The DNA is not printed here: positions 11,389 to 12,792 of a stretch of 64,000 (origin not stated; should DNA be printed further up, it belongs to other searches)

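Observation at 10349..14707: Uncharacterised reductive-activase-type module: lipoprotein plus two DUF2229 paralogs plus HgdC/BadF-type ATPase with Cys-rich tail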

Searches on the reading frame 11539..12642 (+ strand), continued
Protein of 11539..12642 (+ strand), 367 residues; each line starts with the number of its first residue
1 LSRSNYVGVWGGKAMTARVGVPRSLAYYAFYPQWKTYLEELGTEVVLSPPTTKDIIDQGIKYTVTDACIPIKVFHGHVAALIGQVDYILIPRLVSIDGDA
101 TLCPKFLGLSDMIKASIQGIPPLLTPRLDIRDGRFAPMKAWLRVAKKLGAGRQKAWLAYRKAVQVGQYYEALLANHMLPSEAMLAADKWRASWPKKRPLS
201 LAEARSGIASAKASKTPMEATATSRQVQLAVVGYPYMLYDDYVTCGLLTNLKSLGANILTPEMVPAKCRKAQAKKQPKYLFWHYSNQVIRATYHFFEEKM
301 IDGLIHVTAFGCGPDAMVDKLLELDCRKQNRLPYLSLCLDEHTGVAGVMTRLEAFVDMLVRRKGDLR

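Call 26: search_protein_representatives(protein=window:11539-12642:+)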
Query: 367 residues. Proteins with E-value up to 0.001 (for the whole library): 2739; up to 1e-10: 1537; up to 1e-30: 460. The best 150 are listed.
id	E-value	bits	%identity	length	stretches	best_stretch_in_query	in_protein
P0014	2.3e-125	435.4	67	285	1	83-366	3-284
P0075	2.6e-97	343.1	48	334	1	15-364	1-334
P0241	6.3e-95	335.2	47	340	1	15-363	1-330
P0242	3.2e-92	326.3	42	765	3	15-363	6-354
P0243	8.5e-87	308.5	47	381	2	226-364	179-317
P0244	3.8e-84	299.8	41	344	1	16-362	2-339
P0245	1.5e-83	297.8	46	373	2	14-148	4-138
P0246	1.6e-80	287.8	45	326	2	17-183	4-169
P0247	3.4e-79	283.4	41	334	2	227-363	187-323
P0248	1.2e-78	281.6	38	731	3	18-363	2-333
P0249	2.8e-78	280.5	45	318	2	17-171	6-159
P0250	3.0e-78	280.4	45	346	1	18-362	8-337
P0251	4.4e-77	276.5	46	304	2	15-163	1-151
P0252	1.4e-76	274.8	44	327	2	18-181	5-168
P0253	3.4e-76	273.6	44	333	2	18-181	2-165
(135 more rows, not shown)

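Call 29: search_dna_similar(query=window:11539-12642:+, collection=plasmids, mode=protein, max_rows=40, max_evalue=0.00001)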
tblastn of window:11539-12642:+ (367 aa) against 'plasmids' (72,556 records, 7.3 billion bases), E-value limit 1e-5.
Records with a match: 10; places in all: 11; records where one place covers at least 80% of the query: 8.
Best place of each record, by identity: <60% 10.
By first word of the organism name: Listeria 2; Fusobacterium 2; Monoglobus 1; Collinsella 1; Paraclostridium 1; Acetoanaerobium 1; Brevibacillus 1; Haliovirga 1.
By predicted mobility (MOB-suite, as given by PLSDB): non-mobilizable 10.
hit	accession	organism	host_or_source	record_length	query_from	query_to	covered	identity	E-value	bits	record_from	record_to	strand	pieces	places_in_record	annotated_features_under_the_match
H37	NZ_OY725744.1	Monoglobus pectinilyticus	-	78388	6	362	97%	32.0%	8e-52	192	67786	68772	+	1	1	acyl-CoA dehydratase activase-related protein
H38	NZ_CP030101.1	Listeria monocytogenes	Environment,water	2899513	5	367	99%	25.0%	3e-14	82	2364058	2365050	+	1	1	none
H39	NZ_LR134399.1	Listeria monocytogenes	Homo sapiens,Vein blood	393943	5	367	99%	25.0%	6e-14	81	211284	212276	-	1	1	2-hydroxyacyl-CoA dehydratase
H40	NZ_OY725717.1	Collinsella aerofaciens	-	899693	7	347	93%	24.3%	5e-11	72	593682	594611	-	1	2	acyl-CoA dehydratase activase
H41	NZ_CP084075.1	Fusobacterium vincentii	-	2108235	5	363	98%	22.8%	2e-11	73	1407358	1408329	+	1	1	none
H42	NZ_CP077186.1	Fusobacterium animalis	Homo sapiens,resected colorectal tumor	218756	11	363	96%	22.3%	7e-10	68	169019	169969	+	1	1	acyl-CoA dehydratase activase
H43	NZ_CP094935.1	Paraclostridium bifermentans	Homo sapiens,feces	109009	19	359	93%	22.5%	4e-18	94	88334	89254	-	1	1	acyl-CoA dehydratase activase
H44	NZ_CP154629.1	Acetoanaerobium noterae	cell culture,Sludge of a digestion ...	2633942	6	324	87%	22.0%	7e-10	68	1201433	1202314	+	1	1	none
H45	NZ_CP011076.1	Brevibacillus laterosporus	Oryza sativa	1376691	18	117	27%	32.2%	1e-8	64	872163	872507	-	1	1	none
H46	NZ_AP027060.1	Haliovirga abyssi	-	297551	18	96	22%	35.8%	1e-8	64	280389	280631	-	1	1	acyl-CoA dehydratase activase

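Call 35: predict_structure(alignment_id=A1)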
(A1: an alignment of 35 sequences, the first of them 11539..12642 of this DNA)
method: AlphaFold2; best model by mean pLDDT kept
length: 367 residues; sequences in the alignment: 35
mean_pLDDT: 87.6   pTM: 0.85
mean pLDDT of the five models: 87.6, 87.2, 86.7, 85.6, 84.9
residues with pLDDT >= 90: 244; 70-90: 85; 50-70: 19; < 50: 19
segments of 3 or more residues with pLDDT < 50: 1-11, 216-223
pLDDT, mean of each block of 10 residues (from residue 1): 44 79 87 96 97 94 84 94 97 86 83 93 95 93 96 96 94 92 93 77 78 53 73 91 92 95 93 83 90 95 91 86 93 92 86 96 78
secondary structure, 60 per line:
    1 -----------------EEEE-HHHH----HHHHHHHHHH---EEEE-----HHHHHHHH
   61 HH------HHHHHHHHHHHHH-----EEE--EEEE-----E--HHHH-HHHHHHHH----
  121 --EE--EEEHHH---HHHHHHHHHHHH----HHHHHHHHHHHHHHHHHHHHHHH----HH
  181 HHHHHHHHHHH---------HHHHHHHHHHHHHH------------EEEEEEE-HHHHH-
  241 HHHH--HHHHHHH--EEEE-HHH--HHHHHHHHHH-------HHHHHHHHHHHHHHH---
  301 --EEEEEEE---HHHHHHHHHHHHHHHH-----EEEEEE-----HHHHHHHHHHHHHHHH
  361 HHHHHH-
elements in order: E18-21 H23-26 H31-40 E44-47 H53-62 H69-81 E87-89 E92-95 H104-107 H109-116 E127-129 H136-147 H152-174 H179-191 H201-214 E227-233 H235-239 H241-244 H247-253 E256-259 H266-275 H283-297 E303-309 H313-328 E334-339 H345-366

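Call 37: find_encoding_contigs(protein=P0056, flank=6000, max_places=1)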
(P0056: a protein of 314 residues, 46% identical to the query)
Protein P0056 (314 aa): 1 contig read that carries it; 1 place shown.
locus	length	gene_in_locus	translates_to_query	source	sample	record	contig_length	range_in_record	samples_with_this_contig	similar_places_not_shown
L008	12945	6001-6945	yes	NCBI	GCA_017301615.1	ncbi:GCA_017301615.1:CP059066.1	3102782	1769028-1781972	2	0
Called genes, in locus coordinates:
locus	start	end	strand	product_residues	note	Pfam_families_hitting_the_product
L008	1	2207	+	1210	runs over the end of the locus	PF13510:Fer2_4, PF14691:Fer4_20, PF01946:Thi4 (weak), PF07992:Pyr_redox_2, PF13450:NAD_binding_8, PF12838:Fer4_7, PF04879:Molybdop_Fe4S4, PF00384:Molybdopterin, +9 more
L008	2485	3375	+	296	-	PF01418:HTH_6, PF01380:SIS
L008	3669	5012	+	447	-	PF00202:Aminotran_3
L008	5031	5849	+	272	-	PF05853:BKACE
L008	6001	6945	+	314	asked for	PF09989:DUF2229, PF06050:HGD-D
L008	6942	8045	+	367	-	PF09989:DUF2229 (weak), PF06050:HGD-D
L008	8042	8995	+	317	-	PF01869:BcrAD_BadFG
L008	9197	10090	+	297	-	PF02735:Ku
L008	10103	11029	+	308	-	PF01068:DNA_ligase_A_M, PF01331:mRNA_cap_enzyme (faint), PF04679:DNA_ligase_A_C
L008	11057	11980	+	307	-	PF21686:LigD_Prim-Pol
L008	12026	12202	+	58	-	-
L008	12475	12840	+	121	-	PF17253:DUF5320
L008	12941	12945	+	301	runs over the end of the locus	PF07934:OGG_N, PF00730:HhH-GPD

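Call 38: find_encoding_contigs(protein=P0062, flank=6000, max_places=1)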
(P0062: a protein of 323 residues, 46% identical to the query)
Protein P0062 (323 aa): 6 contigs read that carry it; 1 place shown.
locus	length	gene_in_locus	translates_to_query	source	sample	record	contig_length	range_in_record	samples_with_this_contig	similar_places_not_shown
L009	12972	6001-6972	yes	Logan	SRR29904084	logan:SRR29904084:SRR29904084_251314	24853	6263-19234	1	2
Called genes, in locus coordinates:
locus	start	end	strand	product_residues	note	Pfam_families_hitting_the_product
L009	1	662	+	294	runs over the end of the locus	PF02629:CoA_binding, PF13380:CoA_binding_2 (faint), PF13607:Succ_CoA_lig, PF00549:Ligase_CoA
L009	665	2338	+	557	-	PF01642:MM_CoA_mutase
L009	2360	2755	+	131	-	PF02310:B12-binding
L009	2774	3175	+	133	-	PF00903:Glyoxalase, PF13468:Glyoxalase_3, PF13669:Glyoxalase_4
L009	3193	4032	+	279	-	PF05681:Fumerase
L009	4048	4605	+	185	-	PF05683:Fumerase_C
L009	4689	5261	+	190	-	-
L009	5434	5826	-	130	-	PF12670:DUF3792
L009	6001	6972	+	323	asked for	PF09989:DUF2229, PF06050:HGD-D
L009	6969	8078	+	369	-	PF09989:DUF2229 (weak), PF06050:HGD-D (weak)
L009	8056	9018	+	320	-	PF01869:BcrAD_BadFG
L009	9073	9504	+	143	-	PF01475:FUR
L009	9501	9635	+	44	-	-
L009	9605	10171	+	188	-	PF01227:GTP_cyclohydroI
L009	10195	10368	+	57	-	PF14084:DUF4264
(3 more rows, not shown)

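Call 41: fold_search(model_id=the predicted structure, library=pdb)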
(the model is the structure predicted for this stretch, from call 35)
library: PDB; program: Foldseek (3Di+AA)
matches with E <= 10: 987; with E <= 0.001: 19
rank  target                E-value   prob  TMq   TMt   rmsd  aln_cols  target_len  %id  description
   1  7yyl_B                9.9e-10  1.00  0.57  0.51   7.0       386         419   14  nucleotide-free DCCP:DCCP-R complex (released 2022-12-28)
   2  7yyl_A                1.0e-09  1.00  0.50  0.45   9.2       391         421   13  nucleotide-free DCCP:DCCP-R complex (released 2022-12-28)
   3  6eno                  1.5e-09  1.00  0.53  0.48   8.6       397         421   13  Double cubane cluster oxidoreductase (released 2018-03-14)
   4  7yzm_A                2.3e-09  1.00  0.53  0.47   8.9       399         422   13  MgADPNP-bound DCCP:DCCP-R complex (released 2022-12-28)
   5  3o3n_B                1.2e-08  1.00  0.55  0.54   8.0       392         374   14  (R)-2-hydroxyisocaproyl-CoA dehydratase in complex with its substrate (R)-2-hydroxyisocaproyl-CoA (released 2011-03-16)
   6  7yyl_D                2.0e-08  1.00  0.54  0.48   7.5       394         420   14  nucleotide-free DCCP:DCCP-R complex (released 2022-12-28)
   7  3o3m_B                2.4e-08  1.00  0.55  0.54   6.9       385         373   14  (R)-2-Hydroxyisocaproyl-CoA Dehydratase (released 2011-03-16)
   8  3o3m_D                3.4e-08  1.00  0.53  0.52   8.1       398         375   14  (R)-2-Hydroxyisocaproyl-CoA Dehydratase (released 2011-03-16)
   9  8s02_B                3.7e-07  1.00  0.51  0.50   8.8       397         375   11  BzdNO-benzoyl-CoA complex (released 2025-03-05)
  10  3o3o_A                7.8e-07  1.00  0.51  0.48   8.6       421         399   12  (R)-2-hydroxyisocaproyl-CoA dehydratase in complex with (R)-2-hydroxyisocaproate (released 2011-03-16)
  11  3o3m_C                7.8e-07  1.00  0.49  0.46   9.1       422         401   13  (R)-2-Hydroxyisocaproyl-CoA Dehydratase (released 2011-03-16)
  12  9g87_A                1.6e-06  1.00  0.45  0.39   9.4       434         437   11  3-methylbenzoyl-CoA reductase from Thauera chlorobenzoica (subunits MbdON ) (released 2026-02-04)
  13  9g87_B                1.6e-06  1.00  0.54  0.51   7.1       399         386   11  3-methylbenzoyl-CoA reductase from Thauera chlorobenzoica (subunits MbdON ) (released 2026-02-04)
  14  3o3m_A                1.8e-06  1.00  0.51  0.48   8.7       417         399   13  (R)-2-Hydroxyisocaproyl-CoA Dehydratase (released 2011-03-16)
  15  9gai_B                3.7e-06  1.00  0.55  0.53   7.7       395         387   11  3-methylbenzoyl-CoA reductase from Thauera chlorobenzoica (MbdONPQ) (released 2026-02-18)
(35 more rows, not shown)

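Call 48: find_related_loci(query=A1, collection=genome_contigs, flank=7000)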
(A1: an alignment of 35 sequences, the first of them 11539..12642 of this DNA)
Query A1 (367 aa) in genome_contigs; peptide patterns used: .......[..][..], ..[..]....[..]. (x = any residue, [..] = any of these).
599 stretches matched a pattern (row limit reached: there are more); 589 encode a relative of the query (tblastn E <= 1e-3); the best 80 are kept; 80 distinct loci.
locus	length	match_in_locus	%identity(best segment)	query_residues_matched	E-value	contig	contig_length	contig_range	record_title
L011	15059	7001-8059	84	11-365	0e+0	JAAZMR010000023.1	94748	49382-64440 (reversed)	MAG: Bacillota bacterium isolate AS23ysBPME_95 135562_AS23, whole genome shotgun sequence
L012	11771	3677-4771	70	2-365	8e-178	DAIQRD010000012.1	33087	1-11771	MAG TPA_asm: Bacillota bacterium isolate CTOTU40582 NODE_878_length_33087_cov_3.945386, whole genome shotgun sequence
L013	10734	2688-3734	70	11-363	7e-174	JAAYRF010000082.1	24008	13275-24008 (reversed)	MAG: Bacillota bacterium isolate AS23ysBPME_168 39388_AS23, whole genome shotgun sequence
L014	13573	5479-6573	67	1-363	9e-166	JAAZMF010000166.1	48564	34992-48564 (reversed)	MAG: Bacillota bacterium isolate AS23ysBPME_326 162005_AS23, whole genome shotgun sequence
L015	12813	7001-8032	67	15-360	5e-161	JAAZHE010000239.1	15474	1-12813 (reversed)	MAG: Bacillota bacterium isolate AS15tlH2ME_178 180397_AS15, whole genome shotgun sequence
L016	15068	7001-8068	65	7-364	6e-161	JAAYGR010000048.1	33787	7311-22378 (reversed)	MAG: Bacillota bacterium isolate AS09scLD_252 33812_AS09, whole genome shotgun sequence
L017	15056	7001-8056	66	7-360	1e-159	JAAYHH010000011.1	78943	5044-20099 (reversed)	MAG: Bacillota bacterium isolate AS09scLD_362 9910_AS09, whole genome shotgun sequence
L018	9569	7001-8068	65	11-367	1e-158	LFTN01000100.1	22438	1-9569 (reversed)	MAG: Clostridiales bacterium DTU087 scaffold24409, whole genome shotgun sequence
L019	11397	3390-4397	48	4-363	7e-107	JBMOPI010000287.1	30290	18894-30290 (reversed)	MAG: Bacillota bacterium isolate Betzabe_MAG124 MAG124_287, whole genome shotgun sequence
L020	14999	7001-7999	46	11-364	8e-107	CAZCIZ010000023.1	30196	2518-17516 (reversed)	MAG TPA_asm: uncultured Clostridia bacterium isolate binchicken_co32_463 genome assembly, contig: NODE_1955_length_30196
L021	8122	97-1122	46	18-364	3e-106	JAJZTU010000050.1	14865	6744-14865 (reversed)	MAG: Bacillota bacterium isolate SKS3.bin89 NODE_6422_length_14865_cov_2.616569, whole genome shotgun sequence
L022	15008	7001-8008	45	6-364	3e-105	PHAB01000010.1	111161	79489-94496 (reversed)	MAG: Firmicutes bacterium HGW-Firmicutes-14 08E140C01_scaffold_188, whole genome shotgun sequence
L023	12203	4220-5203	45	12-364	8e-105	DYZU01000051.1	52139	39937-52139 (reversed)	MAG TPA_asm: Thermincola sp. isolate AfrMine_TT107_49_105 k141_15124, whole genome shotgun sequence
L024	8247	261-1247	46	11-363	1e-104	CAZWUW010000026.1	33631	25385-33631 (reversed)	MAG TPA_asm: uncultured Eubacteriales bacterium isolate SRP302447_co1_816 genome assembly, contig: NODE_3563_length_3363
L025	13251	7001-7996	46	11-365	1e-104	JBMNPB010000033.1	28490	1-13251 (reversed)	MAG: bacterium isolate SBF912SR1HQ0025 scaffold_4866_c1, whole genome shotgun sequence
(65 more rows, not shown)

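Call 98: search_solved_structures(query=A1, max_evalue=1, show_alignments=2)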
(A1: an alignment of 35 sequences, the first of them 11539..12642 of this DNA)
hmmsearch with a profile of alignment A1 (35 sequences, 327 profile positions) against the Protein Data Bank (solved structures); distinct sequences matched with E-value up to 1: 9.
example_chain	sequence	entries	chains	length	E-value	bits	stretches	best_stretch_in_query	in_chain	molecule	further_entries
7yyl_C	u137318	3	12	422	0.0002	24.3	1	256-321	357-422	Dehydratase family protein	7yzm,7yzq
6eno_A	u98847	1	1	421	0.00057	22.8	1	256-320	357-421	Dehydratase family protein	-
5byo_A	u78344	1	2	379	0.0053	19.6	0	111-178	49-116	dTor_12x31L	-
4yxz_A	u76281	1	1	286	0.022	17.6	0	120-190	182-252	dTor_9x31L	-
8iom_A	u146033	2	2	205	0.17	14.7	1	123-215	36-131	Colicin 1B | Colicin Ib protein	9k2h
3n8u_A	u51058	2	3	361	0.5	13.1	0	119-201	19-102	imelysin peptidase | Imelysin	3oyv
6x0b_A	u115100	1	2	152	0.62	12.8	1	253-307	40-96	Thioredoxin H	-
7dn2_1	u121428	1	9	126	0.72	12.6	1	183-271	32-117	Cement protein gp15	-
8xje_A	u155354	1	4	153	0.87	12.3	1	116-230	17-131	YqeY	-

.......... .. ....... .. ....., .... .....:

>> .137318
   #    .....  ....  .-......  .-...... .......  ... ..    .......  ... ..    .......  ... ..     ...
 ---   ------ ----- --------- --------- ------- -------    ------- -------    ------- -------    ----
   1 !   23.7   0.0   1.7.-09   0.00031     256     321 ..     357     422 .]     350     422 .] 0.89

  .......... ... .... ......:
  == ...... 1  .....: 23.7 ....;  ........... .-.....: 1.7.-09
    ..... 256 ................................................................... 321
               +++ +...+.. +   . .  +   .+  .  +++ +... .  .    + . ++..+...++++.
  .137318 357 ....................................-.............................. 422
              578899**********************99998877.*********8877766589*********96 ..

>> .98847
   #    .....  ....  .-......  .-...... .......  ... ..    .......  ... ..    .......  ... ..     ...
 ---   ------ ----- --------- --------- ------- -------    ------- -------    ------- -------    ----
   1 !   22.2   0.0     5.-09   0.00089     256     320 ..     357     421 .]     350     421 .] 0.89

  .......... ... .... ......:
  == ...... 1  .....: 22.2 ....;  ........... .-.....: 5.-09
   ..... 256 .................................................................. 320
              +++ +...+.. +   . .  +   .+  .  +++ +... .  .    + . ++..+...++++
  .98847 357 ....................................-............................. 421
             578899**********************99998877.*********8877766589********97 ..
